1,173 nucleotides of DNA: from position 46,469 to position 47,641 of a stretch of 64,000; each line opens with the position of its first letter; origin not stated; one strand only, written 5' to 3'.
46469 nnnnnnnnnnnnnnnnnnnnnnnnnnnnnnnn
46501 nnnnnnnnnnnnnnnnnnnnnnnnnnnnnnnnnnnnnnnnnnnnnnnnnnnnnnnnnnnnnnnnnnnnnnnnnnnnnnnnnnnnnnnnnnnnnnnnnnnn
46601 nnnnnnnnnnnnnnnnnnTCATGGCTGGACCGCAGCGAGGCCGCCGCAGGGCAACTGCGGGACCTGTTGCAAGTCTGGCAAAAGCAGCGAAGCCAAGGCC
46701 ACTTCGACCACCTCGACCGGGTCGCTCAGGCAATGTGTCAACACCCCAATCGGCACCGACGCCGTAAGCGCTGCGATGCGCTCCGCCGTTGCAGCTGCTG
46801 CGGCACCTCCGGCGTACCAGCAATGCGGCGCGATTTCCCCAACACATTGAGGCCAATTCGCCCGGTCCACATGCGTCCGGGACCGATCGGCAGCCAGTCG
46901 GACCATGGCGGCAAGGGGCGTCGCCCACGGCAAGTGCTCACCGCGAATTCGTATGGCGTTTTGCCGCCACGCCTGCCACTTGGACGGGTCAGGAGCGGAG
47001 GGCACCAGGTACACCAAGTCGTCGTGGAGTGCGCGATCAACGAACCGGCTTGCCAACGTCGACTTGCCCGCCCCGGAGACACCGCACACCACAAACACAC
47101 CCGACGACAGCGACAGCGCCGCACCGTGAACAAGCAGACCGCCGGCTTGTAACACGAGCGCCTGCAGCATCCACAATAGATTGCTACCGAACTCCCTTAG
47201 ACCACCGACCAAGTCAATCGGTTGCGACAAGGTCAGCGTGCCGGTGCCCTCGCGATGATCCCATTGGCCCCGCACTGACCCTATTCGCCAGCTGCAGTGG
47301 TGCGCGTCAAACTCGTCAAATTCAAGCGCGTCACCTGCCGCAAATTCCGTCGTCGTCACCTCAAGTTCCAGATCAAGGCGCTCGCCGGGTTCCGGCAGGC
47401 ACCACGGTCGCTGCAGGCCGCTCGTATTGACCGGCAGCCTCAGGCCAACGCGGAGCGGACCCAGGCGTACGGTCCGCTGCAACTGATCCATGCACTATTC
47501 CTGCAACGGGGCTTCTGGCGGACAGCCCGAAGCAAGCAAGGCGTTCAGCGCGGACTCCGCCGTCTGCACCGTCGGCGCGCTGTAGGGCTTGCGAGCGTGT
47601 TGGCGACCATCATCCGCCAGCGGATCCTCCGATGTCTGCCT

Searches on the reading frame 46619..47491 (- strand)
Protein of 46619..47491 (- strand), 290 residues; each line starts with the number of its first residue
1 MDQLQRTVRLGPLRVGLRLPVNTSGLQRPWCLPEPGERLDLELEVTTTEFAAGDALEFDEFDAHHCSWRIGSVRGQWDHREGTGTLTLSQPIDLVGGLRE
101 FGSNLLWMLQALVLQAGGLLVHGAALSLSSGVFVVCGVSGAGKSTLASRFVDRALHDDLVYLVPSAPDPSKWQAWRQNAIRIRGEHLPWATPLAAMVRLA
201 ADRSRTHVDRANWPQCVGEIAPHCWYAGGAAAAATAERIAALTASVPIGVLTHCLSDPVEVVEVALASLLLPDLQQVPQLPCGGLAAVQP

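Call 7: search_protein_families(library=pfam, proteins=[window:46619-47491:-], max_evalue=0.01)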
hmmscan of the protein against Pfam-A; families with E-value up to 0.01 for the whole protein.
window:46619-47491:- (290 aa): 3 families
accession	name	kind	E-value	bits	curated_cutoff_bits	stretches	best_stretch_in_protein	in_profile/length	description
PF13401.12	AAA_22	-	0.00015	22.5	27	1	130-182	5-57/130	AAA domain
PF13671.12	AAA_33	-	0.00093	20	27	1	132-153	1-22/143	AAA domain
PF13191.12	AAA_16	-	0.0016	19.4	32.6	1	130-215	24-96/167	AAA ATPase domain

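Call 8: search_protein_families(library=ncbifam, proteins=[window:46619-47491:-], max_evalue=0.01)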
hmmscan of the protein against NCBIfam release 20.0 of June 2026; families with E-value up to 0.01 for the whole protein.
window:46619-47491:- (290 aa): 1 family
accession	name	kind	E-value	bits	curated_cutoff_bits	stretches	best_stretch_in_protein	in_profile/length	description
TIGR04355.1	HprK_rel_B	hypoth_equivalog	8.8e-05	21.8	200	1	113-153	139-179/351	HprK-related kinase B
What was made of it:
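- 46619..47491 (-): ScmC/HprK-like P-loop protein, 290 aa. NCBIfam HprK_rel_B is weak (21.8 bits, call 8).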

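Call 9: find_homologous_proteins(query=window:46619-47491:-, max_evalue=0.001)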
Query window:46619-47491:- (290 aa): 3 proteins with E <= 0.001 among 8000 candidates.
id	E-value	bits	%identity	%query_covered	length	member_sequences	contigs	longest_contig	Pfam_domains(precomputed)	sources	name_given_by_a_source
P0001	3.6e-192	655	100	100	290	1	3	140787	-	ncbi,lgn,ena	-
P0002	2.1e-25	108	45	52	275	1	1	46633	PF27840.1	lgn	-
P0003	1.2e-5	43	35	37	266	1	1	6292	PF27840.1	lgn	-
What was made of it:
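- Tried and rejected: The homologue search with the ScmC-like protein found only 3 proteins (call 9).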

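Call 10: find_encoding_contigs(protein=P0002, flank=10000, max_places=4)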
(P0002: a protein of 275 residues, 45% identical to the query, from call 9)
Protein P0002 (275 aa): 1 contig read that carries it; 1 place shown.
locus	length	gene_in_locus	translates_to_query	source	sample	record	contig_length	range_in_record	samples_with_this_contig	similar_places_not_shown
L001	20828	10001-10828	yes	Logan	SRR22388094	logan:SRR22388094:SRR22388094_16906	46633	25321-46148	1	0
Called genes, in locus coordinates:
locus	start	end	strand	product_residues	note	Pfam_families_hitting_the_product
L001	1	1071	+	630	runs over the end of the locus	PF02163:Peptidase_M50, PF13180:PDZ_2, PF14685:PDZ_Tricorn (faint), PF17820:PDZ_6, PF21558:Pept_S41_N_bact (faint), PF00595:PDZ (weak), PF17820:PDZ_6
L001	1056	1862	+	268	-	PF00814:TsaD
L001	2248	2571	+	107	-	PF05402:PqqD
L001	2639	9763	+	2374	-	PF19077:Big_13 (faint)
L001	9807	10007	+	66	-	-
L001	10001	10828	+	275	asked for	PF27840:ScmC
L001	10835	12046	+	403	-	PF04055:Radical_SAM, PF13186:SPASM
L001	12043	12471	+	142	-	-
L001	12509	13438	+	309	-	PF13432:TPR_16 (faint), PF13428:TPR_14 (faint), PF14559:TPR_19 (faint), PF07719:TPR_2 (faint), PF13525:YfiO (faint), PF13174:TPR_6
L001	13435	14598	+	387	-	PF01476:LysM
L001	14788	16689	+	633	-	-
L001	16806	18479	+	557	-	PF00004:AAA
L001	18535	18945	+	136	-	PF06868:DUF1257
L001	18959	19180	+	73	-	PF11211:DUF2997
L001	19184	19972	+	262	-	-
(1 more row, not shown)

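Call 11: find_encoding_contigs(protein=P0003, flank=10000, max_places=4)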
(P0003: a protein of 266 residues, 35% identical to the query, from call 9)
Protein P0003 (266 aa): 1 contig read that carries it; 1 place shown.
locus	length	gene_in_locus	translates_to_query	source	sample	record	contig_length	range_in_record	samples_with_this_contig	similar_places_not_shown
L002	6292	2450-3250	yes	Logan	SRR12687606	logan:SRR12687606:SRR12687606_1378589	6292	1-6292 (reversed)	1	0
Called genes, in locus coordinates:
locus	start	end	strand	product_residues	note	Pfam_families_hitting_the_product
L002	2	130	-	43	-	?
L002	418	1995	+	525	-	-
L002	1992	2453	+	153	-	-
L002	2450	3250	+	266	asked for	PF27840:ScmC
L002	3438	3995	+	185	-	PF07638:Sigma70_ECF (weak), PF04542:Sigma70_r2, PF08281:Sigma70_r4_2, PF04545:Sigma70_r4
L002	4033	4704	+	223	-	-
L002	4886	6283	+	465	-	PF20009:GEVED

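Call 12: find_encoding_contigs(protein=P0001, flank=10000, max_places=4)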
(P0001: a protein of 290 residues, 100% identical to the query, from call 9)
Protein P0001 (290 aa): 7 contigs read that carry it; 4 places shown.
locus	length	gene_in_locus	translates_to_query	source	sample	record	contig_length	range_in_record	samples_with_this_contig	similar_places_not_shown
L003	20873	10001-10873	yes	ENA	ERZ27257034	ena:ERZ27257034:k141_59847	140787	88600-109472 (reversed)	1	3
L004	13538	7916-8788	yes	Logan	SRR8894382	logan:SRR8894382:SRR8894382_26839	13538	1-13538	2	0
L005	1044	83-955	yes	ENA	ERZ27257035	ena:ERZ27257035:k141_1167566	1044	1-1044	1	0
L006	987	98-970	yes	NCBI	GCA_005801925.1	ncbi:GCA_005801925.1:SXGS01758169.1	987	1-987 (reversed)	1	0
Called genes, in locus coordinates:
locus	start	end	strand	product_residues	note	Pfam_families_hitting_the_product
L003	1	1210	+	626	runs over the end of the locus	PF02163:Peptidase_M50, PF00595:PDZ (faint), PF13180:PDZ_2 (weak), PF14685:PDZ_Tricorn (faint), PF17820:PDZ_6, PF21558:Pept_S41_N_bact (faint), PF17820:PDZ_6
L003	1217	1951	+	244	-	PF00814:TsaD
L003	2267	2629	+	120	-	PF05402:PqqD (weak)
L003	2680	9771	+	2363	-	PF19077:Big_13 (faint), PF01839:FG-GAP (faint), PF13517:FG-GAP_3 (faint)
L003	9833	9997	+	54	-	-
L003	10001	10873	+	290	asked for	-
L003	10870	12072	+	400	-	PF04055:Radical_SAM, PF13186:SPASM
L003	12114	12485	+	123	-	-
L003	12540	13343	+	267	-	PF14559:TPR_19 (faint), PF07719:TPR_2 (faint), PF13428:TPR_14 (faint), PF13432:TPR_16 (faint), PF13525:YfiO (weak), PF13174:TPR_6 (weak)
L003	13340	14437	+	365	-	PF01476:LysM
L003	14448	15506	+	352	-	PF02424:ApbE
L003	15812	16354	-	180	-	-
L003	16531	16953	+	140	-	PF00903:Glyoxalase, PF13669:Glyoxalase_4 (weak)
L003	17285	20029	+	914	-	PF00069:Pkinase (weak)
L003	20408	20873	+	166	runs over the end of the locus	-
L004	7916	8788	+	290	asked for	-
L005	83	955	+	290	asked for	-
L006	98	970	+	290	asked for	-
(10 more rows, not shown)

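Call 71: search_solved_structures(query=A4, max_evalue=10, show_alignments=1)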
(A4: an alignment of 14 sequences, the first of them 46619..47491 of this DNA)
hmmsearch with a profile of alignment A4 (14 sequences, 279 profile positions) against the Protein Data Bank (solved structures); distinct sequences matched with E-value up to 10: 364 (the best 60 are shown).
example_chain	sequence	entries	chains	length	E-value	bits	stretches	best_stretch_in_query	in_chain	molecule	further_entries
6c2u_A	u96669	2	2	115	2e-07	34.1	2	141-157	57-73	phosphate-loop protein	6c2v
7z15_K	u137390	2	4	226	1.5e-05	27.8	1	133-191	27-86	Alpha-D-ribose 1-methylphosphonate 5-triphosphate synthase subunit PhnL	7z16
9d2f_A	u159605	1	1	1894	4e-05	26.5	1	140-163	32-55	Adenylate kinase 9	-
9fqr_Xf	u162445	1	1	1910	0.00013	24.8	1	142-163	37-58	Cilia- and flagella-associated protein 276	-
1ii2_A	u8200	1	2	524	0.00016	24.5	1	108-168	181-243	PHOSPHOENOLPYRUVATE CARBOXYKINASE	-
3pxi_A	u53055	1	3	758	0.0002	24.2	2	143-173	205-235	Negative regulator of genetic competence ClpC/MecB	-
1j3b_A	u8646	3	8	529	0.00026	23.8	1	109-158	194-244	ATP-dependent phosphoenolpyruvate carboxykinase | Phosphoenolpyruvate carboxykinase [ATP]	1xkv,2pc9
3j3r_A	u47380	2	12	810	0.00028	23.7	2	143-173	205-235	Negative regulator of genetic competence ClpC/MecB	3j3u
3j3t_A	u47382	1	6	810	0.00028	23.7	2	143-173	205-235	Negative regulator of genetic competence ClpC/MecB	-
3j3s_A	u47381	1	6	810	0.00028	23.7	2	143-173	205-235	Negative regulator of genetic competence ClpC/MecB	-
7abr_A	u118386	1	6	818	0.00029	23.7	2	143-173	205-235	Negative regulator of genetic competence ClpC/MecB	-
4eun_A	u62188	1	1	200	0.0015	21.3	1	140-164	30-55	thermoresistant glucokinase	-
6em8_A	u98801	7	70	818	0.0017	21.2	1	141-177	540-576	ATP-dependent Clp protease ATP-binding subunit ClpC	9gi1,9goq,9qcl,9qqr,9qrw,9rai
6em9_A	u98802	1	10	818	0.0017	21.2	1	141-177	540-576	ATP-dependent Clp protease ATP-binding subunit ClpC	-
5c1s_A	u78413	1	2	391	0.0019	21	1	143-160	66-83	Small GTPase EhRabX3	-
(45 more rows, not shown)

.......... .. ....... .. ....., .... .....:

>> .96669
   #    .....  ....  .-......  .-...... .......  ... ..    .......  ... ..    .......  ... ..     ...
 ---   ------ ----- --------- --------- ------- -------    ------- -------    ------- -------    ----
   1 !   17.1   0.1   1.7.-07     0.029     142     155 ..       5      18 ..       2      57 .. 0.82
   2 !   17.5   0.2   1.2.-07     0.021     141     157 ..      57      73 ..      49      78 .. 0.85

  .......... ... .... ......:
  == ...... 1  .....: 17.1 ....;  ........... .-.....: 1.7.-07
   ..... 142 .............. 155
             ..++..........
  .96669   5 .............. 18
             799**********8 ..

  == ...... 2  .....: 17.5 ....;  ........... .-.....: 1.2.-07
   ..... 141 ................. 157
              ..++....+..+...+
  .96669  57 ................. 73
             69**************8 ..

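Call 88: predict_structure(alignment_id=A5)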
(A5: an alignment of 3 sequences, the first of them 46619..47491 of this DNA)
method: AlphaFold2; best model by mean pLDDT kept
length: 290 residues; sequences in the alignment: 3
mean_pLDDT: 39.6   pTM: 0.39
mean pLDDT of the five models: 39.6, 38.4, 37.6, 33.7, 33.2
residues with pLDDT >= 90: 0; 70-90: 1; 50-70: 75; < 50: 214
segments of 3 or more residues with pLDDT < 50: 8-13, 22-33, 48-70, 113-262, 272-290
pLDDT, mean of each block of 10 residues (from residue 1): 50 53 42 51 58 30 38 56 61 54 53 42 32 32 29 27 31 32 34 34 27 34 30 36 30 32 52 43 25
secondary structure, 60 per line:
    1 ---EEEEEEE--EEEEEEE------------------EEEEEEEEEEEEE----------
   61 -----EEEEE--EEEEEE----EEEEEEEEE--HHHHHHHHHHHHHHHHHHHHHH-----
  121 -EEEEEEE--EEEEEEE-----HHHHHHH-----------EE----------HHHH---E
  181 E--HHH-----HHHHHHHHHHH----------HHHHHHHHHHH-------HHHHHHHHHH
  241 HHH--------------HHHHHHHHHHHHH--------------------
elements in order: E4-10 E13-19 E38-50 E66-70 E73-78 E83-91 H94-115 E122-128 E131-137 H143-149 H173-176 H192-202 H213-223 H231-243 H258-270
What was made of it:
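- Tried and rejected: The AF2 model of the ScmC-like protein from 3 sequences had pLDDT 39.6 and was unusable (call 88).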
